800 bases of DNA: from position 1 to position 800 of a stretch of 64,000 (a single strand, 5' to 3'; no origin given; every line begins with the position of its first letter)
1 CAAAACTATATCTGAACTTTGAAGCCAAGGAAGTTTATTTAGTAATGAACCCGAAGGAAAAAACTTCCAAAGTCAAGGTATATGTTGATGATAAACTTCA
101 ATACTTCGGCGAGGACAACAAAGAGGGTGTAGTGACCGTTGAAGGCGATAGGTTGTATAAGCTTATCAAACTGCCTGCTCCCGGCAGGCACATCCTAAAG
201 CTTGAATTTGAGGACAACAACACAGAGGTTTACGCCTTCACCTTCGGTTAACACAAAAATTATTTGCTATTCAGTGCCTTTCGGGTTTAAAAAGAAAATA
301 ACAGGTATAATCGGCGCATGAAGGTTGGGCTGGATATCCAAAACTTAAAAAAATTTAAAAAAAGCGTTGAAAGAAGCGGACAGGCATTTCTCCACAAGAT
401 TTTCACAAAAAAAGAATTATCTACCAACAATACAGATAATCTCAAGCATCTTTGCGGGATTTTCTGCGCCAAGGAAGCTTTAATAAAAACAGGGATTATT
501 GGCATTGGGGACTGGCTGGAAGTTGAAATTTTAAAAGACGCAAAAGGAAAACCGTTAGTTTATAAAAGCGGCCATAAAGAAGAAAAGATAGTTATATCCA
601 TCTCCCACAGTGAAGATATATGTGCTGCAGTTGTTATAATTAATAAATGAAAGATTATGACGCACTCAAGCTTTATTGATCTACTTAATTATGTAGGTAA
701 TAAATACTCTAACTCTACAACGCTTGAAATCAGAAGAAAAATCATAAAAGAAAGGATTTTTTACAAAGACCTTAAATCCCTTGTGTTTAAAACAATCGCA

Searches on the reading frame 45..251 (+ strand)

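Call 69: search_protein_families(library=pfam, proteins=[window:45-251:+], max_evalue=0.001)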
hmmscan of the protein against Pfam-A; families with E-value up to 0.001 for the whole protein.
window:45-251:+ (68 aa): 1 family
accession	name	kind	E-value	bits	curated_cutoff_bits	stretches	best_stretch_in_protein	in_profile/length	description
PF17991.7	Thioredoxin_10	-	2.7e-12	47.9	27.1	1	4-68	76-142/142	Thioredoxin like C-terminal domain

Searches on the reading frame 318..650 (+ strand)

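Call 69: search_protein_families(library=pfam, proteins=[window:318-650:+], max_evalue=0.001)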
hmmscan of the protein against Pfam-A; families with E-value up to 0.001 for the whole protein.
window:318-650:+ (110 aa): 1 family
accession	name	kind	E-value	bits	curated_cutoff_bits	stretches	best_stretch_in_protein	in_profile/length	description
PF01648.25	ACPS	-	1.1e-13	51.6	25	1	3-105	2-110/111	4'-phosphopantetheinyl transferase superfamily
